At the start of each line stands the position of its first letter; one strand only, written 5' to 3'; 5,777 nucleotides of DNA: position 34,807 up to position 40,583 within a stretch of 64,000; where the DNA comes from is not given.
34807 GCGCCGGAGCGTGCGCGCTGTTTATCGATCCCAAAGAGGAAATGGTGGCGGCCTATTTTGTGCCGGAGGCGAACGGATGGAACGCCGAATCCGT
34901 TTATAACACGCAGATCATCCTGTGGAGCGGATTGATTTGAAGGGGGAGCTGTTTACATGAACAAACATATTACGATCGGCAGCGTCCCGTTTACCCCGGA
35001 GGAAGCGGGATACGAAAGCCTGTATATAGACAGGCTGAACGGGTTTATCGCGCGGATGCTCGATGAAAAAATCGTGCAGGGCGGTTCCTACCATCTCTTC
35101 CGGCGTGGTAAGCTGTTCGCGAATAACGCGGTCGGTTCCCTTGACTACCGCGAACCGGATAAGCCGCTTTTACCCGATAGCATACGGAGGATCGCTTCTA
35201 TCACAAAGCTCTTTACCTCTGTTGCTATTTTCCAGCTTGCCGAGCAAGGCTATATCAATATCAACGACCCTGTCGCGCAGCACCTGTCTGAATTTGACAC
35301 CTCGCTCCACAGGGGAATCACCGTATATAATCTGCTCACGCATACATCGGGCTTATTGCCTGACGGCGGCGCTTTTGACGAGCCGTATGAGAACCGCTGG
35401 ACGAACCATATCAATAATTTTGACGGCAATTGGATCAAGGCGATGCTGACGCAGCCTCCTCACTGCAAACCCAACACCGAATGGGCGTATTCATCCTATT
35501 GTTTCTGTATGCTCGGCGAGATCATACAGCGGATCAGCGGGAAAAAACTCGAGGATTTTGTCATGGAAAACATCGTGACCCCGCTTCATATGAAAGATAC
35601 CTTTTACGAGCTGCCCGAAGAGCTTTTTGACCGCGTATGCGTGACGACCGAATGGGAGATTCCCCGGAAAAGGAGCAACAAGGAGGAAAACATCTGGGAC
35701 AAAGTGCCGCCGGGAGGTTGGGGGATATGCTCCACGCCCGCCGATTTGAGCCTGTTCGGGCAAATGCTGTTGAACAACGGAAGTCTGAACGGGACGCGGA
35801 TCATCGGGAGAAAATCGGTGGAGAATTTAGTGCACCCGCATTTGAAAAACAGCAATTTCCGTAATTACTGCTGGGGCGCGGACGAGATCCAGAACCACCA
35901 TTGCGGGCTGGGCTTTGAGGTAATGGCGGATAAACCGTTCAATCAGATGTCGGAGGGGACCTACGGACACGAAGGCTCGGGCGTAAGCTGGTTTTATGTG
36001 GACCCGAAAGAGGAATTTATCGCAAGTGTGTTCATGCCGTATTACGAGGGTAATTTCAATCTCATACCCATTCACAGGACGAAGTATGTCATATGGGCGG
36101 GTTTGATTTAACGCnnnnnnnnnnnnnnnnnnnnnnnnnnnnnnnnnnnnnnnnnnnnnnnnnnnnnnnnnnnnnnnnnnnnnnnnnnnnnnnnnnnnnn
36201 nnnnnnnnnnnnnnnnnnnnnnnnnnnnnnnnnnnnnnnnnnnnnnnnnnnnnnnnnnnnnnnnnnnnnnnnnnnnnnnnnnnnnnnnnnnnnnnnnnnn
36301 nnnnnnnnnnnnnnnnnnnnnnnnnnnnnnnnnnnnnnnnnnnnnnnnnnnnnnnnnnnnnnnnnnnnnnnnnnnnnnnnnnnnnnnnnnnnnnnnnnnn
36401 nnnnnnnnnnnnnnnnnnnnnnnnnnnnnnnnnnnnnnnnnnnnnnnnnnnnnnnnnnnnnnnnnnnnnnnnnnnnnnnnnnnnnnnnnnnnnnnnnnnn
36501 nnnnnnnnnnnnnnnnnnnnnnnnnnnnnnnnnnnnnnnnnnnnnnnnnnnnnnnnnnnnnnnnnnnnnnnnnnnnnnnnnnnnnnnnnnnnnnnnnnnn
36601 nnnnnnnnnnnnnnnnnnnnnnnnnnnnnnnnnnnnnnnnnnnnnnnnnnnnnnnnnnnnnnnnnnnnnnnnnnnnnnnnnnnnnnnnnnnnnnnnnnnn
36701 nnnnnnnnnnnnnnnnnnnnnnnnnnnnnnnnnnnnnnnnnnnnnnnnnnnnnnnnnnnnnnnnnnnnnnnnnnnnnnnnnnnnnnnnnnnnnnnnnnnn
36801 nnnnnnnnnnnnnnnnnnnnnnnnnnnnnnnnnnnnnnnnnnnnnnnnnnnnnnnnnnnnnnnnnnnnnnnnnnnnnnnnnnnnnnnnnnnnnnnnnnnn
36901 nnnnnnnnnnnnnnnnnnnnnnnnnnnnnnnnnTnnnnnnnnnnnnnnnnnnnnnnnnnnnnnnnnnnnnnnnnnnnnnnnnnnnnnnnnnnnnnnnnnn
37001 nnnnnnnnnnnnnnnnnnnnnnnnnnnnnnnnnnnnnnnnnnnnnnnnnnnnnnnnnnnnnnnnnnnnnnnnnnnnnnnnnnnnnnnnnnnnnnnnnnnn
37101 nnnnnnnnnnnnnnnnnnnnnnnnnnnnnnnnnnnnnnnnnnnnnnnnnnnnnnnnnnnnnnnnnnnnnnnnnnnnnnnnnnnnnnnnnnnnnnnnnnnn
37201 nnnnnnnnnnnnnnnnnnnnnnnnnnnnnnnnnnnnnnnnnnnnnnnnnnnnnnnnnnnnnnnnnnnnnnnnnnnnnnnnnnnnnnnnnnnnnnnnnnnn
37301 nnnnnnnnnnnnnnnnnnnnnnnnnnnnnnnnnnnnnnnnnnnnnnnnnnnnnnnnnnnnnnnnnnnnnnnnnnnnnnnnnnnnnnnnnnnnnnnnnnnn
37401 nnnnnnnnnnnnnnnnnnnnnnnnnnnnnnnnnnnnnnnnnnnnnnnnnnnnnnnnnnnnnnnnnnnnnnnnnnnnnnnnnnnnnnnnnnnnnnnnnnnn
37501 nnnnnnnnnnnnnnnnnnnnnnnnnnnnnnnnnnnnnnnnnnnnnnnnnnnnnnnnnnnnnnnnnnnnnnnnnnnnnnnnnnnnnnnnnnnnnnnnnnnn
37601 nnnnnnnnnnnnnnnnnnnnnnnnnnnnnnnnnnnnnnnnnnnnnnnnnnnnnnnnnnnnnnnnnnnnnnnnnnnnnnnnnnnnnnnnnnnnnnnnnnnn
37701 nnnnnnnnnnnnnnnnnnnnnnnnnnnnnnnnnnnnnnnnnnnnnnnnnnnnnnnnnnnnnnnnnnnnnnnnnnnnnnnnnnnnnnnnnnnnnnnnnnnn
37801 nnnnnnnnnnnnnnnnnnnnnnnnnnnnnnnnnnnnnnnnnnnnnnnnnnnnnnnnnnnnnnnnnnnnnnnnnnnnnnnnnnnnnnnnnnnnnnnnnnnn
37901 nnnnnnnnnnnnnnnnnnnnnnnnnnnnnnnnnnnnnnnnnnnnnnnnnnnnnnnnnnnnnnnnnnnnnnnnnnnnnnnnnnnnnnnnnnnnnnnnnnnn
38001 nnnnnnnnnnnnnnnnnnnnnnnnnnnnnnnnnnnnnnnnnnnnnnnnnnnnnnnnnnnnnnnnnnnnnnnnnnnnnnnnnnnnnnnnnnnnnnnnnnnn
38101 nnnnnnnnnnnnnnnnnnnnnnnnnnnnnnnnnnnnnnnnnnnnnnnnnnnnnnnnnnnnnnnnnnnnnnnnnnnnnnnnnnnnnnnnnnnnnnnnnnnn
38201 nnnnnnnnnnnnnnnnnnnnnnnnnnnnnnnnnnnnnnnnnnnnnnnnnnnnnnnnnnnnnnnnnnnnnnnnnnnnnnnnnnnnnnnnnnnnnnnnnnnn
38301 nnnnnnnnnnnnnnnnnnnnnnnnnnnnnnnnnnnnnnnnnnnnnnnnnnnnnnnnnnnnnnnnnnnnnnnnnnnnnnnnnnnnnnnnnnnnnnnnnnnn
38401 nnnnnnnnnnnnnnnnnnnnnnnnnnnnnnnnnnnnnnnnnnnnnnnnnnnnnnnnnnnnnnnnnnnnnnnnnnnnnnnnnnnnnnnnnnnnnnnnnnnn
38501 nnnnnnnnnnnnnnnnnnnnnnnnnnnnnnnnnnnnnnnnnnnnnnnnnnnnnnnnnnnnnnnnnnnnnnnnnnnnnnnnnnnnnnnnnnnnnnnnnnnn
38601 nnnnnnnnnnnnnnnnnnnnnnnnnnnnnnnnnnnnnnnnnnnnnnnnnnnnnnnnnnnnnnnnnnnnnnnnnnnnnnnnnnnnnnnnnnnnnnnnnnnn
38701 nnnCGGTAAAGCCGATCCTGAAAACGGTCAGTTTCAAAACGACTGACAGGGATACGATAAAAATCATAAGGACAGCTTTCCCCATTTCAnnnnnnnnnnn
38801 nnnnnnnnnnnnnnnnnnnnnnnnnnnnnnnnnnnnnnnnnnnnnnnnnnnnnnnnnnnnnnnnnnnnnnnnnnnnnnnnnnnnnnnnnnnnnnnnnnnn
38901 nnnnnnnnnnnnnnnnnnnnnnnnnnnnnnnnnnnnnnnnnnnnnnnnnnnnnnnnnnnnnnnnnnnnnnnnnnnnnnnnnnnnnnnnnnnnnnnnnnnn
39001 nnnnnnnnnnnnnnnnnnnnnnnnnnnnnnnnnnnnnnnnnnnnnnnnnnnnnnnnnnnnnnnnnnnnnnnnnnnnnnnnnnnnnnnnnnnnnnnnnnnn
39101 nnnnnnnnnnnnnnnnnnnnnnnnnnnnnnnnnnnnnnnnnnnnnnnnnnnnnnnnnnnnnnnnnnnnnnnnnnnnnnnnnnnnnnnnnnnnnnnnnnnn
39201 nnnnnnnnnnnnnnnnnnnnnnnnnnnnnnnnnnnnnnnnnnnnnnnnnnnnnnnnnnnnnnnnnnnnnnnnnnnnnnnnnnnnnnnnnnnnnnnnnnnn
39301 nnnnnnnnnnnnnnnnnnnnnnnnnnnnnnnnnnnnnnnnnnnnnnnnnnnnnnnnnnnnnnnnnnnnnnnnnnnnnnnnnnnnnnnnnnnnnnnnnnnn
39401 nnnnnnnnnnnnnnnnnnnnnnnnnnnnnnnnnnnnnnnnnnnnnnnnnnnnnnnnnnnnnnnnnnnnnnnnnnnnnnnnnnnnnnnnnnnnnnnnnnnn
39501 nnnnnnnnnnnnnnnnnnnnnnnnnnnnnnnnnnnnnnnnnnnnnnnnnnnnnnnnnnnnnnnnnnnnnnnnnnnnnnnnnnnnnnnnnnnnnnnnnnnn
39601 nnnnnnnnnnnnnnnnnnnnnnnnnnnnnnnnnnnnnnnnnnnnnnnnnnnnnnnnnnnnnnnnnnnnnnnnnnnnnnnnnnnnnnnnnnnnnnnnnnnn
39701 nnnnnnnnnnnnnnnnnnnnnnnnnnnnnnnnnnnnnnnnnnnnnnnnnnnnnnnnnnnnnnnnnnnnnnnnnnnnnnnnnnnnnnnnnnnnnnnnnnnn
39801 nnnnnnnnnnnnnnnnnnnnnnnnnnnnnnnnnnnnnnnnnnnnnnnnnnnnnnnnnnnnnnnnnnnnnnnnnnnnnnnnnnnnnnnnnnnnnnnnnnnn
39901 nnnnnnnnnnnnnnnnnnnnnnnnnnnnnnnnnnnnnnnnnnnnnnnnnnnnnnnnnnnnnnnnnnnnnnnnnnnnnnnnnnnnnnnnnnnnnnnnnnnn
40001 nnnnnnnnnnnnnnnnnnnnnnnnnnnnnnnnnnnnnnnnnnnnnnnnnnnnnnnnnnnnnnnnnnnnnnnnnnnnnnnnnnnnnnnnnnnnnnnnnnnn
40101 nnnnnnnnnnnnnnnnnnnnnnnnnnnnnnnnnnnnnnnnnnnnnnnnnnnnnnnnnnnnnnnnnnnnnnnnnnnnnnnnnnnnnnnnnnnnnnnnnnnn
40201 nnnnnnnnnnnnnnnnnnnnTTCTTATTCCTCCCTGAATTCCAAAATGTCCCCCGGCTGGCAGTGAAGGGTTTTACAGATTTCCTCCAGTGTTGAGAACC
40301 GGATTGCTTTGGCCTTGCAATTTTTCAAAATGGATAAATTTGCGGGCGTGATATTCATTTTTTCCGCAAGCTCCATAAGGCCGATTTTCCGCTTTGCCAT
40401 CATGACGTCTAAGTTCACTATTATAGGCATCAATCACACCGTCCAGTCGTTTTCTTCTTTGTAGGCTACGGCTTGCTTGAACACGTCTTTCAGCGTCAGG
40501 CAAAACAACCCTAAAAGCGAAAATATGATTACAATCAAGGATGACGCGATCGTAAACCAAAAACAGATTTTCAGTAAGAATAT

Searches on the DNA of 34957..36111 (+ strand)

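Call 52: search_rna_families(sources=[L111, L113, L115, L118, L119, L035, L034, L031], threshold=gathering)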
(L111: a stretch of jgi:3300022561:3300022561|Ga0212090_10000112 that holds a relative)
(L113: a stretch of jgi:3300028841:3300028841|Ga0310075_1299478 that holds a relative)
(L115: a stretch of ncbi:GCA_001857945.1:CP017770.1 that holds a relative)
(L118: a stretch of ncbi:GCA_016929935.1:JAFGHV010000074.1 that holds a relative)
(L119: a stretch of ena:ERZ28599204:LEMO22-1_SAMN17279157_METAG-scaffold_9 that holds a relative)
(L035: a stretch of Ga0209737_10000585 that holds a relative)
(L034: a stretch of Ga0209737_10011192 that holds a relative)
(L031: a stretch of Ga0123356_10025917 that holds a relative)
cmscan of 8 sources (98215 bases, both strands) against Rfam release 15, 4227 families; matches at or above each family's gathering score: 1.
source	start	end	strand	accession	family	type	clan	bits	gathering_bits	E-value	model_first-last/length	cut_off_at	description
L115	11685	11763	-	RF01750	ZMP-ZTP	Cis-reg; riboswitch;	-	58.7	39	9e-07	1-86/86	no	ZMP/ZTP riboswitch aptamer (pfl RNA motif)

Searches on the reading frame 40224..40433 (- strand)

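Call 39: search_protein_families(library=pfam, proteins=[window:40224-40433:-], max_evalue=0.001)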
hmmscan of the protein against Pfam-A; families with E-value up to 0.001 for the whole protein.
window:40224-40433:- (69 aa): 1 family
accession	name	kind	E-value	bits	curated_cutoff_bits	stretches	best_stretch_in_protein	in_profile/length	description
PF13443.12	HTH_26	-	2.2e-21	76.3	22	1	7-67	1-61/63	Cro/C1-type HTH DNA-binding domain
